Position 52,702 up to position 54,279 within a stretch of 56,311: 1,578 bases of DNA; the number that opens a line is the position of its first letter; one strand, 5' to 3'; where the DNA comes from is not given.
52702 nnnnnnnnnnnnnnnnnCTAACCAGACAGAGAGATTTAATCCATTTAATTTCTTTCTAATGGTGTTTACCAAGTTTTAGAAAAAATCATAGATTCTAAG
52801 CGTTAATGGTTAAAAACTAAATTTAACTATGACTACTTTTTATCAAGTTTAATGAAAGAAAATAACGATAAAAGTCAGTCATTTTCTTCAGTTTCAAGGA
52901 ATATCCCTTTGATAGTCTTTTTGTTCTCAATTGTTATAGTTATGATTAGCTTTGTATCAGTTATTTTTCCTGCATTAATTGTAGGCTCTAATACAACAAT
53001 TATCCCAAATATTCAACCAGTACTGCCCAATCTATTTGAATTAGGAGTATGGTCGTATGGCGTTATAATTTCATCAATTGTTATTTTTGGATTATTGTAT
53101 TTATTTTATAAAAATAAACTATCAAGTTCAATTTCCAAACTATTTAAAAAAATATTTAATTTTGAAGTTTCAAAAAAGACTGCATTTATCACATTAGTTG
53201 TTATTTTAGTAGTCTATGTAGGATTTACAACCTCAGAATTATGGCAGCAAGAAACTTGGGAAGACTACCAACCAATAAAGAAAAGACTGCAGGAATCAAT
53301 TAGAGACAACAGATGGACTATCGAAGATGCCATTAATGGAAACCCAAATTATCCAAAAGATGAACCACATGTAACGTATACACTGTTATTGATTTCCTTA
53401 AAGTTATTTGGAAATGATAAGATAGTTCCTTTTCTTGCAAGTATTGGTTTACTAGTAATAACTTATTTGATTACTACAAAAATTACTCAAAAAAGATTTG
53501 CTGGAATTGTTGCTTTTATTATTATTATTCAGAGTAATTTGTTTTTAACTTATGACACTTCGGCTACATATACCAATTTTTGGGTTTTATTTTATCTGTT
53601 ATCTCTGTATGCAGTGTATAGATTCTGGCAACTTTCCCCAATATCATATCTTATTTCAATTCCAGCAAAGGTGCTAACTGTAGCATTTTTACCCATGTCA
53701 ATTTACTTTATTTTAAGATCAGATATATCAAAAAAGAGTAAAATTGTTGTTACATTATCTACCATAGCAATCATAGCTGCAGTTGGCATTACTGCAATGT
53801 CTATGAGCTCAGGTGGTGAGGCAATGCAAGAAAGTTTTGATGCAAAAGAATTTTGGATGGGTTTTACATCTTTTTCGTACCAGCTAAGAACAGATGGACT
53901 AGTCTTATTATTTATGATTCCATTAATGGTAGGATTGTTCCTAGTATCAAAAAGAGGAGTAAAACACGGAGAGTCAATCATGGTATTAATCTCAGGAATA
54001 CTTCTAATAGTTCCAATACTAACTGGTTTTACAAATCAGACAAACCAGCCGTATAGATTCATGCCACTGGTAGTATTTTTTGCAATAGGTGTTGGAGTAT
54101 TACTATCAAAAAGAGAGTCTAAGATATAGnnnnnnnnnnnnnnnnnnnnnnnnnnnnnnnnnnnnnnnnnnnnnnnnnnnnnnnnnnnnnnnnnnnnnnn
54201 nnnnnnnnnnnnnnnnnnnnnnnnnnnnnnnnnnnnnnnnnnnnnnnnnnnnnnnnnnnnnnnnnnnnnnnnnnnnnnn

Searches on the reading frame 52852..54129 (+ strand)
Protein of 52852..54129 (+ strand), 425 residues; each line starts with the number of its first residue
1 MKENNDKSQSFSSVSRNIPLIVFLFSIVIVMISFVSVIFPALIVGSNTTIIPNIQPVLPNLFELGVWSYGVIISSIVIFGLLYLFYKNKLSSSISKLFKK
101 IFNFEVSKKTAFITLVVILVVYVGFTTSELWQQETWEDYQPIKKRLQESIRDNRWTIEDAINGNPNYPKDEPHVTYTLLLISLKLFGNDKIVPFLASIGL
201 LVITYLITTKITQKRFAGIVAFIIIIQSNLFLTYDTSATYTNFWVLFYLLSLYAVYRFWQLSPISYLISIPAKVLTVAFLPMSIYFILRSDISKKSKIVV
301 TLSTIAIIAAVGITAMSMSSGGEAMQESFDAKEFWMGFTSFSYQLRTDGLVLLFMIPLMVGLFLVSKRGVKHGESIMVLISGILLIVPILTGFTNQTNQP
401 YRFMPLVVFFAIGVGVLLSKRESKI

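Call 63: find_homologous_proteins(query=window:52852-54129:+, max_evalue=1e-50)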
Query window:52852-54129:+ (425 aa): 1623 proteins with E <= 1e-50 among 8000 candidates; the best 120 are listed.
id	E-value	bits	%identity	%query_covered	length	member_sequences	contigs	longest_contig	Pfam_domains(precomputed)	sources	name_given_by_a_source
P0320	8.7e-266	899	100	100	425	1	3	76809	-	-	-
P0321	3.6e-253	858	95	100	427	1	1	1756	-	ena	-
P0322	2.4e-251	852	94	100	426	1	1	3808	-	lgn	-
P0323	2.4e-235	799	88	100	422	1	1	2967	-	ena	-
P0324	5.5e-235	798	88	99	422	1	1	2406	-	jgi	-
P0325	4.2e-233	792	87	100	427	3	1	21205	-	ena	-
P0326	6.2e-233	791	87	100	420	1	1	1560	-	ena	-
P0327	2.5e-231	786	87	100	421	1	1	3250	-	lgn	-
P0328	1.4e-228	777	86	100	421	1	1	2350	-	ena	-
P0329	4.8e-220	749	85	99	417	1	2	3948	-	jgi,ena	-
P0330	5.0e-219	745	84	99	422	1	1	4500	-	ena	-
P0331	4.0e-216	736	84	99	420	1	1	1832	-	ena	-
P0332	8.9e-171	586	66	99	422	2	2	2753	-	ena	-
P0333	2.1e-167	575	65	99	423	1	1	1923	-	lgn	-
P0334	2.8e-165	568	67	99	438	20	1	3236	-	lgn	-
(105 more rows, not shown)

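Call 75: search_protein_families(library=ncbifam, proteins=[window:52852-54129:+], max_evalue=0.00001)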
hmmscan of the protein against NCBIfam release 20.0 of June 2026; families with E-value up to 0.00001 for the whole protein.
window:52852-54129:+ (425 aa): 0 families
